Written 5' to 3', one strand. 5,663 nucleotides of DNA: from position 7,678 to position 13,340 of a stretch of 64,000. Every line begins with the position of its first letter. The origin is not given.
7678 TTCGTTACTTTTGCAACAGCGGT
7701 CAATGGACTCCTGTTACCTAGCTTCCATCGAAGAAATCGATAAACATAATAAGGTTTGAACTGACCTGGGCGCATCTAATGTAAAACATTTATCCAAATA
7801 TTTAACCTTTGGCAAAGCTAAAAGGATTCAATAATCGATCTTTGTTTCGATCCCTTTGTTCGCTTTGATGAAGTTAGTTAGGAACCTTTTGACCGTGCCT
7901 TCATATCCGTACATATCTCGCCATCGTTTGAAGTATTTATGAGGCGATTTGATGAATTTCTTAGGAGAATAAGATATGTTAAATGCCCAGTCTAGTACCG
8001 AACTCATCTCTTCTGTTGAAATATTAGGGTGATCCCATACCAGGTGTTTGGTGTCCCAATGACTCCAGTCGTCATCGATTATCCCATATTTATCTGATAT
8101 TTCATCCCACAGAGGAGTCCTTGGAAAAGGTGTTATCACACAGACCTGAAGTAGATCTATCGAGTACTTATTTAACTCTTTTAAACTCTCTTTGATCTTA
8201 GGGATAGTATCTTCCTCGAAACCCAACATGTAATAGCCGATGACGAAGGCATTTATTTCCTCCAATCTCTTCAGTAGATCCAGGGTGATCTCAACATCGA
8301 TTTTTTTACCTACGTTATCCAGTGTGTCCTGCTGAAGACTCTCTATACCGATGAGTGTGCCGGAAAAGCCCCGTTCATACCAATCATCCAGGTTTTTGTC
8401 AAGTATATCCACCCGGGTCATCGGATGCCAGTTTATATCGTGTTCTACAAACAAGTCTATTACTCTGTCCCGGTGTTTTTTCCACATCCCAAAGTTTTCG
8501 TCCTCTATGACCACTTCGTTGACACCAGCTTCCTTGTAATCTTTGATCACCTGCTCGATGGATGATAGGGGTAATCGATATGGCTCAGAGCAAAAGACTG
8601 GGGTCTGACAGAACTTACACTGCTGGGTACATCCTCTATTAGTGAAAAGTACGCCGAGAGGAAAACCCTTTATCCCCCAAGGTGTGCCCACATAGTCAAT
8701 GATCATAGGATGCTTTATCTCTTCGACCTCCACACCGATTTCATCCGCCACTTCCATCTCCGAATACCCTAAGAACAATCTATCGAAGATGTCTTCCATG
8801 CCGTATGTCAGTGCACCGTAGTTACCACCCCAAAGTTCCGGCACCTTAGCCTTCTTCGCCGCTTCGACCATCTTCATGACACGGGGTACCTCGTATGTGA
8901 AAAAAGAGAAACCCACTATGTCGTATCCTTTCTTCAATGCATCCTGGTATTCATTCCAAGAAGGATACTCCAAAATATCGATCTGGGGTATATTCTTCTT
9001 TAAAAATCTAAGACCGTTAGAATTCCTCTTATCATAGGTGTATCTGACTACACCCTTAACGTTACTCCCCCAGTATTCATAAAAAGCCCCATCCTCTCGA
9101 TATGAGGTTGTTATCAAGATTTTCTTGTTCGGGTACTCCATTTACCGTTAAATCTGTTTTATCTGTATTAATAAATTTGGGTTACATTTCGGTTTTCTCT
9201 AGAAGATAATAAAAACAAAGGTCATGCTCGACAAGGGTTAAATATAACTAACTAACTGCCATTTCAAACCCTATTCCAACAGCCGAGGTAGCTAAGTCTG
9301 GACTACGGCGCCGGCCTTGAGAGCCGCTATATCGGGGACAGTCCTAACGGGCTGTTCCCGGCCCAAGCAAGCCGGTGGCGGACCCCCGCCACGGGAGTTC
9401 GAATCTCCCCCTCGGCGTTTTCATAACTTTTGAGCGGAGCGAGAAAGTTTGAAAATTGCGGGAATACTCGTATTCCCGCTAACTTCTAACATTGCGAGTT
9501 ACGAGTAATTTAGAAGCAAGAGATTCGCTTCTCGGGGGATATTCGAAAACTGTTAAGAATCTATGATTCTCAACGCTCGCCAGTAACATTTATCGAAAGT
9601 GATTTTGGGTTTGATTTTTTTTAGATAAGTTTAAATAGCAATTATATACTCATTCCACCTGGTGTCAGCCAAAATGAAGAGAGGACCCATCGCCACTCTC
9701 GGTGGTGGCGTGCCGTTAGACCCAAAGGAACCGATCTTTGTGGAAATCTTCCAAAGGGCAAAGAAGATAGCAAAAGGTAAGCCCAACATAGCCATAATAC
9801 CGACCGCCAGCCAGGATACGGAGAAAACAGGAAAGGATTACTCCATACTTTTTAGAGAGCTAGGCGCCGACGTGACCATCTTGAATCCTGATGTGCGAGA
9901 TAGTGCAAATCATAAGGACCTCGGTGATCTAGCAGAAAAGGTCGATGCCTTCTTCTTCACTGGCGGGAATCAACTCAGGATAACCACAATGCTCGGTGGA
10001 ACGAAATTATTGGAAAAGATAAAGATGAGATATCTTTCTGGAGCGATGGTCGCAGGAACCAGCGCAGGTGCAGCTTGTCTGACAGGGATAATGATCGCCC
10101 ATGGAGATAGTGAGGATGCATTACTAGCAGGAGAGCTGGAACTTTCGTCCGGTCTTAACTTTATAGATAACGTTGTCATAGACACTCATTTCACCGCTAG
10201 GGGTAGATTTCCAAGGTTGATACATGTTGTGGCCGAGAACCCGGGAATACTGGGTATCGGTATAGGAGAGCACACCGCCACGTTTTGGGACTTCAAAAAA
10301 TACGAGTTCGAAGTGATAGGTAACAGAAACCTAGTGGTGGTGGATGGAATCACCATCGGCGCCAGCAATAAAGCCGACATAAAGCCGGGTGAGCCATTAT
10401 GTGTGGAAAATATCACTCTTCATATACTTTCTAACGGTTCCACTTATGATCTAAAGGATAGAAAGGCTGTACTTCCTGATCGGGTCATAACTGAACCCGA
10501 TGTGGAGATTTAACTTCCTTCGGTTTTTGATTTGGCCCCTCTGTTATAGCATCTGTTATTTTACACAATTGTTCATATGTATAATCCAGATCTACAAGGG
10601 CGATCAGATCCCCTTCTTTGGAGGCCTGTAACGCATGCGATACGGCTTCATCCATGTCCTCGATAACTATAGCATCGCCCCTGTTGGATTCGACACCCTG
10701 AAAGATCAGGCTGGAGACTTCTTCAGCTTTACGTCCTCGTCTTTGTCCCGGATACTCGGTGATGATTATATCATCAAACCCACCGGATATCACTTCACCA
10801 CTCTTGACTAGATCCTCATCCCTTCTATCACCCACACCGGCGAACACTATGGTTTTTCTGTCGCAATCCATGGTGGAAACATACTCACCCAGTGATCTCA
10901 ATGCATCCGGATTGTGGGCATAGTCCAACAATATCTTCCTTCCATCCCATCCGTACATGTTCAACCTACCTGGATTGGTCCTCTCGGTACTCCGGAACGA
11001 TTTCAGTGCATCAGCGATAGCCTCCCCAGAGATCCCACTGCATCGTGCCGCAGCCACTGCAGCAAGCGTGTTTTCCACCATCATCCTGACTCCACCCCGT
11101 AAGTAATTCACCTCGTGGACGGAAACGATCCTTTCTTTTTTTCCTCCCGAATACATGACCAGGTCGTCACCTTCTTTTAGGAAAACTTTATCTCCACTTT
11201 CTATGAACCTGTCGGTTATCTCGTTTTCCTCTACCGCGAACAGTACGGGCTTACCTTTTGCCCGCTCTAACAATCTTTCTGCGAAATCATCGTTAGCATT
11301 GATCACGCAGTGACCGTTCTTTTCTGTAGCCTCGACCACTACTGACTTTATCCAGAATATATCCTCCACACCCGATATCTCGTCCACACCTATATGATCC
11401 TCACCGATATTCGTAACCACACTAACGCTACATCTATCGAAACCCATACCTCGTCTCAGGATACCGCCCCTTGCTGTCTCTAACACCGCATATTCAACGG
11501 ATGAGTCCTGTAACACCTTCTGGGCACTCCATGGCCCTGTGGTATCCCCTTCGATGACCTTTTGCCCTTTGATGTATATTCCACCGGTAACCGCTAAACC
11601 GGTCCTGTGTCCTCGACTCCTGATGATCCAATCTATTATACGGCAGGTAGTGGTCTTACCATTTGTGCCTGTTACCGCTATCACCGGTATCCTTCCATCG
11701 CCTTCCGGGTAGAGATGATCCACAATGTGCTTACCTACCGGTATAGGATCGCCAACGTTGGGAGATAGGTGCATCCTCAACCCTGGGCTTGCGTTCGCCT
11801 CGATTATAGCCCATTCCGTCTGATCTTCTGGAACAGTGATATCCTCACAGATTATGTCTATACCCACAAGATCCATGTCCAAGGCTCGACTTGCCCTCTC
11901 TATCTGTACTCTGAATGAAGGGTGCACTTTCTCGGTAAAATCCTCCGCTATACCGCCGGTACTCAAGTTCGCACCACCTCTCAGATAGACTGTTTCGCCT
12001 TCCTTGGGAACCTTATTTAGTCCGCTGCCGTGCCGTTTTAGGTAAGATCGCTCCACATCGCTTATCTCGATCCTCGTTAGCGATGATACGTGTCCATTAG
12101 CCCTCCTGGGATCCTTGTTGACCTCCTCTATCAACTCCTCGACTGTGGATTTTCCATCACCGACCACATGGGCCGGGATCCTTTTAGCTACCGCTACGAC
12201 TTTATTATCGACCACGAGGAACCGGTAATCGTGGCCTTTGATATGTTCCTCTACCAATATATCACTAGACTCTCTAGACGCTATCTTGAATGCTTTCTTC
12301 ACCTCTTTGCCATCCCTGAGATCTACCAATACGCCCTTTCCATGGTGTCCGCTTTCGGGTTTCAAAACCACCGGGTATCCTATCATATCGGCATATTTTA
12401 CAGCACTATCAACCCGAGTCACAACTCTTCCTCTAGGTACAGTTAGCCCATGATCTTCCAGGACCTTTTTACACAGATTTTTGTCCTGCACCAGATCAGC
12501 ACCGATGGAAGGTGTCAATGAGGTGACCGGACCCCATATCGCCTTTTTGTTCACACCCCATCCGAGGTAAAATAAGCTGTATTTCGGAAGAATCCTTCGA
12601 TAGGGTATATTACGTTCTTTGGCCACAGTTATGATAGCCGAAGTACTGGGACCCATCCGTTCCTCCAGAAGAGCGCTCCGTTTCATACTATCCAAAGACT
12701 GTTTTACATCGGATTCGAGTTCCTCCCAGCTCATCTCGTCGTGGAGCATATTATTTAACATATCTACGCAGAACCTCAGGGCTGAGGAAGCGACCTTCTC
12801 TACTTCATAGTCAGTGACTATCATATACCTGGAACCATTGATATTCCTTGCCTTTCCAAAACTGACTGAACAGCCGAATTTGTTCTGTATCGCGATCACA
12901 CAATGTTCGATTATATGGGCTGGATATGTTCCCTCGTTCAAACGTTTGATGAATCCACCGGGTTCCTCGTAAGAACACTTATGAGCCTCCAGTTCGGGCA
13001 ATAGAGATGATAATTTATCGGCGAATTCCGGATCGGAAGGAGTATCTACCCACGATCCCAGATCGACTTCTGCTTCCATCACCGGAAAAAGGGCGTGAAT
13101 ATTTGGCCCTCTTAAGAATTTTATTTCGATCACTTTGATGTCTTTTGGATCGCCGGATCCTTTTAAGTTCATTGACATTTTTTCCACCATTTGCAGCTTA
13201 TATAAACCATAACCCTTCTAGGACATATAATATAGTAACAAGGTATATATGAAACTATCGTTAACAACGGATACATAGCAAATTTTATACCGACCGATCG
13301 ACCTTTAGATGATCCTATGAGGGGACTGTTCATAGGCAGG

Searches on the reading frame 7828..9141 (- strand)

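Call 70: search_protein_families(library=pfam, proteins=[window:7828-9141:-], max_evalue=0.00001)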
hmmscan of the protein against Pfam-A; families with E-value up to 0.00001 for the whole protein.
window:7828-9141:- (437 aa): 1 family
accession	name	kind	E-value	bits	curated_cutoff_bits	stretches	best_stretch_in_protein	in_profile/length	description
PF04055.27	Radical_SAM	-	2.3e-14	54.3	29.5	1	168-321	4-164/166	Radical SAM superfamily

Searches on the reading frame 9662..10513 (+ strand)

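Call 70: search_protein_families(library=pfam, proteins=[window:9662-10513:+], max_evalue=0.00001)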
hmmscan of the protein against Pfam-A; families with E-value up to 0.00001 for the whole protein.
window:9662-10513:+ (283 aa): 1 family
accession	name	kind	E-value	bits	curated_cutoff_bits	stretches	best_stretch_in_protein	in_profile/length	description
PF03575.23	Peptidase_S51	-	1.9e-21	77.2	23.9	1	27-207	16-196/206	Peptidase family S51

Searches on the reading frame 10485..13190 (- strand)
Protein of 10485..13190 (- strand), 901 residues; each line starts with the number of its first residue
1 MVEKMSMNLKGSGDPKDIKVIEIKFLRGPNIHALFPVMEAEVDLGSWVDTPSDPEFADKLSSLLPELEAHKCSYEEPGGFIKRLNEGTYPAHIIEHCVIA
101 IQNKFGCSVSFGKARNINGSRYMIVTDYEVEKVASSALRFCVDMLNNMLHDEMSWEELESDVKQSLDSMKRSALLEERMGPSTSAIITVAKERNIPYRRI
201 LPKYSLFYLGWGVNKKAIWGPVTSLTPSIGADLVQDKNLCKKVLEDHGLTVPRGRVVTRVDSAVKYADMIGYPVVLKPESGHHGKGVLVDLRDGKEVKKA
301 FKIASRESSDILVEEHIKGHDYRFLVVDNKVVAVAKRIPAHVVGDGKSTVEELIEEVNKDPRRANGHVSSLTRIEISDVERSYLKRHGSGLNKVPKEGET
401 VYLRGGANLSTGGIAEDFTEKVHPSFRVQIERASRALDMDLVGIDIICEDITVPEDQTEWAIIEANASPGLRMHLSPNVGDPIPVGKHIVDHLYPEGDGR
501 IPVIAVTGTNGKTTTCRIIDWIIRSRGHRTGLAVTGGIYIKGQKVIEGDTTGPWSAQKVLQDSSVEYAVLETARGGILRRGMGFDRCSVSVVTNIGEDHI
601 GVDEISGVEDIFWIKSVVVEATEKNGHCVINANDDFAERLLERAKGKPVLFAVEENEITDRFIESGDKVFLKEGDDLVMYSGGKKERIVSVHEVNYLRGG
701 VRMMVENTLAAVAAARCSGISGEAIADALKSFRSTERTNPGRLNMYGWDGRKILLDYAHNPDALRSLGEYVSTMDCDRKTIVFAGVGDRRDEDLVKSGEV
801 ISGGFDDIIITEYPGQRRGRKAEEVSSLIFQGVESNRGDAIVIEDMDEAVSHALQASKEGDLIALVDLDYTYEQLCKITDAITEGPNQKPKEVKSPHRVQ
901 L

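Call 70: search_protein_families(library=pfam, proteins=[window:10485-13190:-], max_evalue=0.00001)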
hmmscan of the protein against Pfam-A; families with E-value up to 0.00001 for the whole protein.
window:10485-13190:- (901 aa): 8 families
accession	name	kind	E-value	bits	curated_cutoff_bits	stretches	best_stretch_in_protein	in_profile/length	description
PF18921.5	Cyanophycin_syn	-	1.2e-28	99.8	27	1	42-149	4-114/115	Cyanophycin synthase-like N-terminal domain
PF08245.18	Mur_ligase_M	-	2.5e-21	77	24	1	506-715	1-200/200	Mur ligase middle domain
PF02875.26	Mur_ligase_C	-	3.4e-15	57.5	28.4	1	741-865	1-123/127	Mur ligase, glutamate ligase domain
PF08443.16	RimK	-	2.9e-13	50.3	21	1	235-338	2-106/188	RimK-like ATP-grasp domain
PF13549.11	ATP-grasp_5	-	4.9e-08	33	27.6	1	240-306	15-86/221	ATP-grasp domain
PF02786.22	CPSase_L_D2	-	2e-07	31.2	19.8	1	236-320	1-92/211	Carbamoyl-phosphate synthase L chain, ATP binding domain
PF14397.11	ATPgrasp_ST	-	2.2e-07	30.8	31.4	1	232-311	17-100/278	Sugar-transfer associated ATP-grasp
PF02222.28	ATP-grasp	-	3.2e-06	27.3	27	1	243-318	2-77/179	ATP-grasp domain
